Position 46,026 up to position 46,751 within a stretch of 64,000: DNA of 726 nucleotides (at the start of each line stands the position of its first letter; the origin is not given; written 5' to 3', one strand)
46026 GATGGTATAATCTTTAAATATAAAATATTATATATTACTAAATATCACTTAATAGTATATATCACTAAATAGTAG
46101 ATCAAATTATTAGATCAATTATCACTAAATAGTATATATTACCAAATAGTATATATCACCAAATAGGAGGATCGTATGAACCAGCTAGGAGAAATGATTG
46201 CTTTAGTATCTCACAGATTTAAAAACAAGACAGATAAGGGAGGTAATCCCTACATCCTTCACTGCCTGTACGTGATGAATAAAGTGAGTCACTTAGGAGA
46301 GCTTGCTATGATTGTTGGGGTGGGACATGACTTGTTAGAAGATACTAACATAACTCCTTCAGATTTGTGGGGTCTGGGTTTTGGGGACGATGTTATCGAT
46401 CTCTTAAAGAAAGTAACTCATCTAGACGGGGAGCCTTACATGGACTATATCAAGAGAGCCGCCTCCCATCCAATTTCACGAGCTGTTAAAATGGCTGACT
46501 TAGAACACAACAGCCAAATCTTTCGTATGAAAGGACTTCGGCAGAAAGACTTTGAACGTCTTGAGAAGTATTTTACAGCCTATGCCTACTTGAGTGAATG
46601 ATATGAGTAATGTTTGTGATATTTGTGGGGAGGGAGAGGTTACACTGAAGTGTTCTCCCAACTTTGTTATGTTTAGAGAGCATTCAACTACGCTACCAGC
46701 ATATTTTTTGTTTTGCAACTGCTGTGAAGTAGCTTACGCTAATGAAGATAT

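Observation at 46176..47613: Anti-defence-looking cluster at the head of the late operon: HD ppGpp hydrolase, NADAR, SLOG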

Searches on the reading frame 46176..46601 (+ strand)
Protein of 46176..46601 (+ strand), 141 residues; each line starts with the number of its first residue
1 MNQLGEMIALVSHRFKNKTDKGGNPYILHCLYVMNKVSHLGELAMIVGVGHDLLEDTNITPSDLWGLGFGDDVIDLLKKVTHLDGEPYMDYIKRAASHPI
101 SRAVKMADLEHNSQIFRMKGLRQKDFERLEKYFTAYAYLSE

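Call 3: search_protein_families(library=pfam, proteins=[window:46176-46601:+], max_evalue=0.1)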
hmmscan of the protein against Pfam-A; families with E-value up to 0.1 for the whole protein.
window:46176-46601:+ (141 aa): 2 families
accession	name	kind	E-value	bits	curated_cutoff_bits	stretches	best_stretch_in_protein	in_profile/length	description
PF13328.12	HD_4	-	0.00013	22.2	27.2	1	13-90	7-84/156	HD domain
PF17292.8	POB3_N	-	0.037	14.9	23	1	111-135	61-85/93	POB3-like N-terminal PH domain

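Call 4: search_protein_families(library=phrogs, proteins=[window:46176-46601:+], max_evalue=0.01)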
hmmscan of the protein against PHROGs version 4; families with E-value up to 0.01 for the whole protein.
window:46176-46601:+ (141 aa): 4 families
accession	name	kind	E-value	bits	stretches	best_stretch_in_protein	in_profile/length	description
phrog_990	-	other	3e-46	159.3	1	2-141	153-293/374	metal-dependent phosphohydrolase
phrog_30929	-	unknown function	5.5e-18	66.1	1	3-136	237-371/413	-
phrog_37235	-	other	3e-09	38.1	1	68-137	10-79/118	metal-dependent phosphohydrolase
phrog_15275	-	unknown function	0.00064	20.4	1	21-113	46-148/223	-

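Call 6: search_solved_structures(query=window:46176-46601:+, max_evalue=1, show_alignments=3)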
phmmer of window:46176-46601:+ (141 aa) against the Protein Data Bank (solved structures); distinct sequences matched with E-value up to 1: 19.
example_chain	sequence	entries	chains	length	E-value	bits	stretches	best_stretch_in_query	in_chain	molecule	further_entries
7smg_A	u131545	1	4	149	5e-24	88.3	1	10-141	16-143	(p)ppApp hydrolase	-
1vj7_A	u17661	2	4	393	6.9e-07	32.7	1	19-129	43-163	Bifunctional RELA/SPOT | Bifunctional (p)ppGpp synthase/hydrolase RelA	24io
5xnx_A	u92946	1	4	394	3.9e-05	27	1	12-118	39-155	Bifunctional (p)ppGpp synthase/hydrolase RelA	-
4yf1_A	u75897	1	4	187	5.8e-05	26.5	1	22-113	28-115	Lmo0812 protein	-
7qps_A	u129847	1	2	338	7.9e-05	26.1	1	19-103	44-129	ACT domain protein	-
3nr1_A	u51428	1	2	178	8.4e-05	26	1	9-117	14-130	HD domain-containing protein 3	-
7qpr_A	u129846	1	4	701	0.00012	25.4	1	19-103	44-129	ACT domain protein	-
8fr8_I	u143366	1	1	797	0.00018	24.9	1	12-118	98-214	GTP pyrophosphokinase RelA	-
5vxa_A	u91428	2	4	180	0.00069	23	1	9-117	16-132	Guanosine-3',5'-bis(diphosphate) 3'-pyrophosphohydrolase MESH1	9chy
8acu_A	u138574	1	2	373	0.00088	22.7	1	17-99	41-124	GTP pyrophosphokinase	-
6yxa_A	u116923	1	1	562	0.0014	22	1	17-99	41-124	GTP pyrophosphokinase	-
3nqw_A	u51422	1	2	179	0.0017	21.8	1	9-133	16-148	CG11900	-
7oiw_A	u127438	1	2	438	0.0089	19.4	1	15-94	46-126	GTP pyrophosphokinase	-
7ohg_A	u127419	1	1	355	0.17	15.2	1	15-74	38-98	Guanosine-3',5'-bis(Diphosphate) 3'-pyrophosphohydrolase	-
6s2t_A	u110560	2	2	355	0.17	15.2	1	15-74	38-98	(P)ppGpp synthetase I, SpoT/RelA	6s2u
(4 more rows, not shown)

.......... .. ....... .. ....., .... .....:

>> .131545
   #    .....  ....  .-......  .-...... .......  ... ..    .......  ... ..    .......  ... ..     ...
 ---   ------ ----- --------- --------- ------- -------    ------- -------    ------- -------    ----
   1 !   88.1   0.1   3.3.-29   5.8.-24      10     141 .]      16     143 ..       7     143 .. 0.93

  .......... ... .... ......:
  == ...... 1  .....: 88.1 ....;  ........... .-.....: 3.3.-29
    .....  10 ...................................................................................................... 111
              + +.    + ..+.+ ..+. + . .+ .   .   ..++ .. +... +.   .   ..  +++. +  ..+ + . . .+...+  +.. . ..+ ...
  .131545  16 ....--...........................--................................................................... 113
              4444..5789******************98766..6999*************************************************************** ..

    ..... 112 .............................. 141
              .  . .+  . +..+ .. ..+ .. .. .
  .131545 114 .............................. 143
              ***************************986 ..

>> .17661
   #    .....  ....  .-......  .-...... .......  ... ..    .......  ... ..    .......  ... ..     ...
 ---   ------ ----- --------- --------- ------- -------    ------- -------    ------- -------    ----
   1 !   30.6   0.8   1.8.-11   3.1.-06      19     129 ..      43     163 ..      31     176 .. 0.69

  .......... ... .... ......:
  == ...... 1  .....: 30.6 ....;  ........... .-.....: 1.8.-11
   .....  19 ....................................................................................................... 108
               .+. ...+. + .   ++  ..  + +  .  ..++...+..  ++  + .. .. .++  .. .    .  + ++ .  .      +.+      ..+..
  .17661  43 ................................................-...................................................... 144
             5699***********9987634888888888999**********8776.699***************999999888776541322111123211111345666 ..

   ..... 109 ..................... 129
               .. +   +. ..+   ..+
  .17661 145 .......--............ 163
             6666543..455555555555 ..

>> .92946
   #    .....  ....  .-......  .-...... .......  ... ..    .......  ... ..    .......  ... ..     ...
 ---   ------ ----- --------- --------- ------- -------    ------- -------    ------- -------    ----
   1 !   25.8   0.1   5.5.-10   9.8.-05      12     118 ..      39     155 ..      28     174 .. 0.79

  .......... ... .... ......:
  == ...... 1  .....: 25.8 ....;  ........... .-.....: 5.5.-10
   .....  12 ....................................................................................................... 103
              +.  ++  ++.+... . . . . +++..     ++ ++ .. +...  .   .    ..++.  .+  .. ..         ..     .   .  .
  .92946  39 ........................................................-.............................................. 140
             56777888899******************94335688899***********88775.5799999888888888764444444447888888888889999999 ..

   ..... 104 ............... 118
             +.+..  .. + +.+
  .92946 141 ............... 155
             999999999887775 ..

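Call 13: find_homologous_proteins(query=window:46176-46601:+)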
Query window:46176-46601:+ (141 aa): 123 proteins with E <= 0.001 among 133 candidates; the best 120 are listed.
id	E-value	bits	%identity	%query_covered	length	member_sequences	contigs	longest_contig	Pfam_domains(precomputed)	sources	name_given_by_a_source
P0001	1.3e-62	228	96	77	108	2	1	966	-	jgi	jgi:(p)ppGpp synthase/HD superfamily hydrolase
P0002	1.5e-59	218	74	98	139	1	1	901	PF13328.13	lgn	-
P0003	2.3e-59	217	74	99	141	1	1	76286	-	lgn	-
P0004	3.1e-59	217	72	100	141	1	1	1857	PF13328.13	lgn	-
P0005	1.2e-45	173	61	99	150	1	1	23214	PF13328.13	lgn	-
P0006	2.7e-45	172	63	99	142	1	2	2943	PF13328.13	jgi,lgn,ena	jgi:(p)ppGpp synthase/HD superfamily hydrolase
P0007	5.9e-45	171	62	90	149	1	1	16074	-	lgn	-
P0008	8.0e-45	170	61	98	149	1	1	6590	PF13328.13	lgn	-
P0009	1.1e-44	170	61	97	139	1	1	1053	-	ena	-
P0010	1.4e-44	169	59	100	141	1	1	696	PF13328.13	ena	-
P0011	3.9e-44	168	58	98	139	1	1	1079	PF13328.13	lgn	-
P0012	1.6e-43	166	58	100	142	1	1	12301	PF13328.13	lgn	-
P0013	2.1e-43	166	58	98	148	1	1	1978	PF13328.13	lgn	-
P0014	1.4e-42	163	60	99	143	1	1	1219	PF13328.13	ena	-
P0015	1.6e-42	163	61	90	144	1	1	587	-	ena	-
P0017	6.3e-42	161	58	98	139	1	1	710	PF13328.13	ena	-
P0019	8.5e-42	160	57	97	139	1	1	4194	PF13328.13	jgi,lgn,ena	-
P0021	1.1e-41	160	57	96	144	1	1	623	PF13328.13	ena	-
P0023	2.7e-41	159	58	99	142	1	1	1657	PF13328.13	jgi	jgi:(p)ppGpp synthase/HD superfamily hydrolase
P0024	2.8e-41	159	58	100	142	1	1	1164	PF13328.13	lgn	-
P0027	8.9e-41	157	61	90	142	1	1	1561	PF13328.13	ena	-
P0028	2.2e-40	156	56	99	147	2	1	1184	PF13328.13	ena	-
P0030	2.7e-40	156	56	97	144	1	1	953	PF13328.13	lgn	-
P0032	4.7e-40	155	54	98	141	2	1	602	PF13328.13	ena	-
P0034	8.6e-40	154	58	96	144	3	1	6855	PF13328.13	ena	-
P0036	3.4e-39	152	56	100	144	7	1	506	PF13328.13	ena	-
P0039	9.1e-39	151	56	96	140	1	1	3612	PF13328.13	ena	-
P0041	2.2e-38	149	56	99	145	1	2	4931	PF13328.13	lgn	-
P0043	3.3e-38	149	57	90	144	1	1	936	PF13328.13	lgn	-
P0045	3.9e-38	149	55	96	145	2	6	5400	PF13328.13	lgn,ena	-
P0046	4.3e-38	148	57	94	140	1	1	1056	PF13328.13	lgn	-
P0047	6.4e-38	148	56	98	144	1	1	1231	PF13328.13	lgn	-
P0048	9.5e-38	147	56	96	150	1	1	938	PF13328.13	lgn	-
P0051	1.9e-37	146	57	96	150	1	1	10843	PF13328.13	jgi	-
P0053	3.2e-37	146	50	98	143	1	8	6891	PF13328.13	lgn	-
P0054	3.5e-37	146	52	98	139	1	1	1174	PF13328.13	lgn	-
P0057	5.3e-37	145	53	100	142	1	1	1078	PF13328.13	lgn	-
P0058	7.7e-37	144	47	98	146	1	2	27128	PF13328.13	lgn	-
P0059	8.8e-37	144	56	89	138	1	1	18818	PF13328.13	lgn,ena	-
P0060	1.4e-36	144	55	96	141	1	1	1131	PF13328.13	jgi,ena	-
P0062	3.8e-36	142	53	97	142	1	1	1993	PF13328.13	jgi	-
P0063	4.9e-36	142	54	99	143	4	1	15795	PF13328.13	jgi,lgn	-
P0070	1.5e-34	137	52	96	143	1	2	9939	PF13328.13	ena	-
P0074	4.3e-34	136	54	96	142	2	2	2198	PF13328.13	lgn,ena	-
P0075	5.6e-34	135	53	99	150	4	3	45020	PF13328.13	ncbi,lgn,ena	-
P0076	8.8e-34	135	49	98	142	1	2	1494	PF13328.13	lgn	-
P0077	1.4e-33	134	53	98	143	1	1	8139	PF13328.13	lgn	-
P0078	1.7e-33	134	49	98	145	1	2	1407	PF13328.13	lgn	-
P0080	2.9e-33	133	54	96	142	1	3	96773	PF13328.13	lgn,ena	-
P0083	1.9e-32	130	53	96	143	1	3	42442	PF13328.13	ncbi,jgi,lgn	ncbi:MAG: GTP pyrophosphokinase [Ignavibacteria bacterium]|jgi:(p)ppGpp synthase/HD superfamily hydr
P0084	2.4e-32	130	51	100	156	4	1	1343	PF13328.13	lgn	-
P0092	2.6e-29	120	48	99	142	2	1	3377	PF13328.13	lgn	-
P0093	3.0e-29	120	49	96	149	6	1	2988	PF13328.13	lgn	-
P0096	3.9e-28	116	50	89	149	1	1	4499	PF13328.13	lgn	-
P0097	4.2e-28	116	45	98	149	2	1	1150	PF13328.13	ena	-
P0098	8.3e-28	115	43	98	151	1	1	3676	PF13328.13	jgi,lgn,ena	-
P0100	1.3e-27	115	45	96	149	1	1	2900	PF13328.13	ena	-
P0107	2.4e-25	107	47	97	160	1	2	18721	PF13328.13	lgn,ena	-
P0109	3.9e-25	107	47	97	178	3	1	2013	PF13328.13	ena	-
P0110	4.5e-25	106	46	89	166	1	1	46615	PF13328.13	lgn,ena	-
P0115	1.9e-23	101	47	97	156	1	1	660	PF13328.13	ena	-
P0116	2.6e-23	101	43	99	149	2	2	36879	PF13328.13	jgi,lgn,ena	jgi:(p)ppGpp synthase/HD superfamily hydrolase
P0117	3.8e-23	100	45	85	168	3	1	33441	PF13328.13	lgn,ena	-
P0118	1.1e-22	99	44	97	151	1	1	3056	PF13328.13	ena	-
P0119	2.6e-22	97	41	99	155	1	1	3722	PF13328.13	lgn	-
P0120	1.6e-15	75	36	96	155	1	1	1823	PF13328.13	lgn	-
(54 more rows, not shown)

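Call 26: find_encoding_contigs(protein=P0003, flank=8000, max_places=3)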
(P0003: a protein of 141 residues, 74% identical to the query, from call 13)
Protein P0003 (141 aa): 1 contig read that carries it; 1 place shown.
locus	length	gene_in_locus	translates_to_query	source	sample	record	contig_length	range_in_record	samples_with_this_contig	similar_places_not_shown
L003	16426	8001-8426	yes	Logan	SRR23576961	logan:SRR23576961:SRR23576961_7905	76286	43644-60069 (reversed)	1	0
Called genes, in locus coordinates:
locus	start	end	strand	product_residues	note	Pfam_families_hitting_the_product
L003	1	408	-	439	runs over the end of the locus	PF21189:PHA02142 (faint), PF09414:RNA_ligase (weak)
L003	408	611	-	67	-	-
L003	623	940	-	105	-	-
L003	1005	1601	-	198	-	PF00574:CLP_protease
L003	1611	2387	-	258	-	PF02562:PhoH, PF13604:AAA_30 (faint), PF13245:AAA_19 (faint)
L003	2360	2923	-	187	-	PF05838:Glyco_hydro_108, PF09374:PG_binding_3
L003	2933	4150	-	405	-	-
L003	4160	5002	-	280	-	-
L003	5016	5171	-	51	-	-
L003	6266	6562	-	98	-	PF07102:YbcO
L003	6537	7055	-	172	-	-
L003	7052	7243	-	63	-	-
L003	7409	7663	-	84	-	-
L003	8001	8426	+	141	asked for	-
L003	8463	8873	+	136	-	PF10686:YAcAr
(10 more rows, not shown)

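Call 27: search_dna_similar(query=window:46176-46601:+, collection=phages, mode=protein, max_rows=30, max_evalue=0.001)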
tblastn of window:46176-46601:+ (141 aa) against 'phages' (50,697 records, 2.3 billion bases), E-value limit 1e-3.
Records with a match: 450; places in all: 457; records where one place covers at least 80% of the query: 258.
Best place of each record, by identity: <60% 450.
By first word of the organism name: Pseudomonas 133; Aeromonas 74; Vibrio 49; Streptococcus 35; Klebsiella 32; Escherichia 16; Cronobacter 15; Salmonella 11; Pectobacterium 10; Enterobacter 7; and 27 more.
By host as written in the record: Pseudomonas aeruginosa 50; - 47; Aeromonas salmonicida 25; Pseudomonas aeruginosa PAO1 25; Aeromonas hydrophila BIOTECH 10089 13; Aeromonas hydrophila 12; Klebsiella pneumoniae 12; Cronobacter sakazakii 11; and 145 more.
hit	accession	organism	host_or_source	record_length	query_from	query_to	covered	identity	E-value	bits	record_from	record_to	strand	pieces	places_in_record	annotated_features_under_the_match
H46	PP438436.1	Leptolyngbya phage Lbo-JY46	Leptolyngbya boryana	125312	1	141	100%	52.1%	6e-40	147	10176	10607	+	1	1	guanosine-3',5'-bis(diphosphate) protein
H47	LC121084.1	Ralstonia phage RSP15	-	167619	4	139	96%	44.1%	5e-27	110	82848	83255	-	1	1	hypothetical protein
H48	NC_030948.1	Ralstonia phage RSP15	-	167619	4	139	96%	44.1%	5e-27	110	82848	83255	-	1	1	metal-dependent phosphohydrolase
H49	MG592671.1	Vibrio phage 2.275.O._10N.286.54.E11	Vibrio cyclitrophicus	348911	2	141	99%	42.1%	3e-22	97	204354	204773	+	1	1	HD domain protein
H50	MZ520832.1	Salmonella phage SSBI34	Salmonella enterica subsp. enterica ...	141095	2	141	99%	41.5%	9e-22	95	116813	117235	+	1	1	RelA/SpoT family protein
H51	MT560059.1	Pectobacterium phage POP15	Pectobacterium carotovorum subsp. ...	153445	3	141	99%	41.5%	6e-22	96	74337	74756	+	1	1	guanosine-3',5'-bis(Diphosphate) 3'-pyrophosphohydrolase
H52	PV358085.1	Enterobacter phage SS-2025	Enterobacter hormaechei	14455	3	132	92%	43.9%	4e-25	104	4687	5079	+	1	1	record has no annotation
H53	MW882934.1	Cronobacter phage EspYZU08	Cronobacter sakazakii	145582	2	141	99%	40.7%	1e-23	100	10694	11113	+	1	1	none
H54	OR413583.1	Salmonella phage SPLA5a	Salmonella enterica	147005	2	141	99%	40.7%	1e-23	100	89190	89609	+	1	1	hypothetical protein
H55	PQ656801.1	Cronobacter phage Csp-D17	Cronobacter sakazakii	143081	2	141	99%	40.7%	1e-23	100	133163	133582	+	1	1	record has no annotation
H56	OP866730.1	Cronobacter phage EspYZU15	Cronobacter sakazakii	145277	2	141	99%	40.7%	1e-23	100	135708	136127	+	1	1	hypothetical protein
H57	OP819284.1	Cronobacter phage EspYZU12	Cronobacter sakazakii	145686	2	141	99%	40.7%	1e-23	100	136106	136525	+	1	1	hypothetical protein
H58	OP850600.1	Cronobacter phage EspYZU14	Cronobacter sakazakii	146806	2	141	99%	40.7%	1e-23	100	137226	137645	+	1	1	hypothetical protein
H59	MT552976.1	Pectobacterium phage POP17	Pectobacterium carotovorum subsp. ...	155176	2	141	99%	40.6%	4e-21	93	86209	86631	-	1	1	record has no annotation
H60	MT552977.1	Pectobacterium phage POP18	Pectobacterium carotovorum subsp. ...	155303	2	141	99%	40.6%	4e-21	93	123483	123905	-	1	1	record has no annotation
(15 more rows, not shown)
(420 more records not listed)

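Call 36: get_annotated_region(hit=H54, flank=4000)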
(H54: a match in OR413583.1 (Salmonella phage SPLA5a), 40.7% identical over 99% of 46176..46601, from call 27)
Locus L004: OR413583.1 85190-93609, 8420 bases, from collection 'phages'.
description: Salmonella phage SPLA5a, complete genome.
organism: Salmonella phage SPLA5a (NCBI taxid 3077601)
taxonomy: Viruses; Duplodnaviria; Heunggongvirae; Uroviricota; Caudoviricetes; Vequintavirinae; Seunavirus
host: Salmonella enterica; source: Environmental Samples; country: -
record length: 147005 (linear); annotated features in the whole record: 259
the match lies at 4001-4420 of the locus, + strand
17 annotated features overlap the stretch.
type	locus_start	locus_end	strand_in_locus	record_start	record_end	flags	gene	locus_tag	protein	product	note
CDS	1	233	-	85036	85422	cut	-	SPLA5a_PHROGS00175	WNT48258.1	tail protein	-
CDS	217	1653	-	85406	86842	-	-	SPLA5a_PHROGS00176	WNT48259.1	HNH endonuclease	-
CDS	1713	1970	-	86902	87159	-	-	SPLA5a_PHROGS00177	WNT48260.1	tail protein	-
CDS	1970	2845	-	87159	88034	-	-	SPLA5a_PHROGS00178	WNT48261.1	HNH endonuclease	-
CDS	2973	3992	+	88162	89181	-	-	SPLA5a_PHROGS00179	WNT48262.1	thymidylate kinase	-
CDS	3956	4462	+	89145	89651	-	-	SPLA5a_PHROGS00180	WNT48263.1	hypothetical protein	-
CDS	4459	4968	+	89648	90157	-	-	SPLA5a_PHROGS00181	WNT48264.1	hypothetical protein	-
CDS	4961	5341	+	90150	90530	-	-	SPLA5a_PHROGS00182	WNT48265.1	hypothetical protein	-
CDS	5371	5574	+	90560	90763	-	-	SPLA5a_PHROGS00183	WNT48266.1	hypothetical protein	-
CDS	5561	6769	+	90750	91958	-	-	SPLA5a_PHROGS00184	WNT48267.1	ATPase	-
CDS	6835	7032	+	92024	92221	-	-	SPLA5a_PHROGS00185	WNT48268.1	hypothetical protein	-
CDS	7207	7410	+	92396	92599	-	-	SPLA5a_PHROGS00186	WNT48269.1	hypothetical protein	-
CDS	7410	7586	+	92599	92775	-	-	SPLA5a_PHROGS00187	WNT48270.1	baseplate wedge subunit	-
CDS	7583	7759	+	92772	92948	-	-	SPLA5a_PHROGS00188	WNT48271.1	exonuclease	-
CDS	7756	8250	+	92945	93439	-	-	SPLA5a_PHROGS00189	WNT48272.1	phosphatase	-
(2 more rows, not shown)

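Call 42: search_protein_families(library=ncbifam, proteins=[window:46176-46601:+], max_evalue=0.01)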
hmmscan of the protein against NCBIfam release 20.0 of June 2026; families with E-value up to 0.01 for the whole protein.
window:46176-46601:+ (141 aa): 2 families
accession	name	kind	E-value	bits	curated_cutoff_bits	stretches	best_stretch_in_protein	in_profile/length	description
TIGR00691.1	spoT_relA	subfamily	1.7e-09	36.6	499.2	1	14-87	8-82/687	RelA/SpoT family protein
NF008303.0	PRK11092.1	equivalog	9.8e-05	20.7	947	1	16-91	35-111/702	bifunctional GTP diphosphokinase/guanosine-3',5'-bis pyrophosphate 3'-pyrophosphohydrolase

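Call 70: find_related_loci(query=A2, collection=viral_contigs, flank=10000)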
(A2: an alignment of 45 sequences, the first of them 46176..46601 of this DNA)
Query A2 (141 aa) in viral_contigs; peptide patterns used: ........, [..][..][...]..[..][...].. (x = any residue, [..] = any of these).
600 stretches matched a pattern (row limit reached: there are more); 415 encode a relative of the query (tblastn E <= 1e-3); the best 80 are kept; 80 distinct loci.
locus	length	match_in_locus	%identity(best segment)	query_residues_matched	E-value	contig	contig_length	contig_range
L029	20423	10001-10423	54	1-141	4e-45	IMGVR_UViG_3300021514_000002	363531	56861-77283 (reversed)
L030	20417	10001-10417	53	1-139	2e-44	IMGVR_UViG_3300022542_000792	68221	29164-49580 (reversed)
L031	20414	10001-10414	53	2-140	7e-42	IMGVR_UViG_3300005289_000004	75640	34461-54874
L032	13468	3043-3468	54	1-140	7e-41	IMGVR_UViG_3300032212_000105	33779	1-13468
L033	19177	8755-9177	52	1-139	9e-40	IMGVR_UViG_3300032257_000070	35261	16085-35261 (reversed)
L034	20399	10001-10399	49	8-140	2e-39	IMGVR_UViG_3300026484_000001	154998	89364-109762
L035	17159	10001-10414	52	2-139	1e-37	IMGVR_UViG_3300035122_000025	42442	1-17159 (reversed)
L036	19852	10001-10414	47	4-141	2e-37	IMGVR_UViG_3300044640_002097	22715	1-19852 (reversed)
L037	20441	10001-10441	47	1-141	1e-35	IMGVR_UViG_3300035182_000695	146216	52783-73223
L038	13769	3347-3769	43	1-141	1e-32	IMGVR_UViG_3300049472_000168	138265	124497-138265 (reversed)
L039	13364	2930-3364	43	1-141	1e-32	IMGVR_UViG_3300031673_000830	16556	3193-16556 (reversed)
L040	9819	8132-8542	42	3-139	9e-32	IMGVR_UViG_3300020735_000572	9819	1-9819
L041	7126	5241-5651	42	3-139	9e-32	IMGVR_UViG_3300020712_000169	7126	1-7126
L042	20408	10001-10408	45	4-141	2e-31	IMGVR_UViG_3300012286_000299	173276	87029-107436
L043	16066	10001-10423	45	3-139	3e-31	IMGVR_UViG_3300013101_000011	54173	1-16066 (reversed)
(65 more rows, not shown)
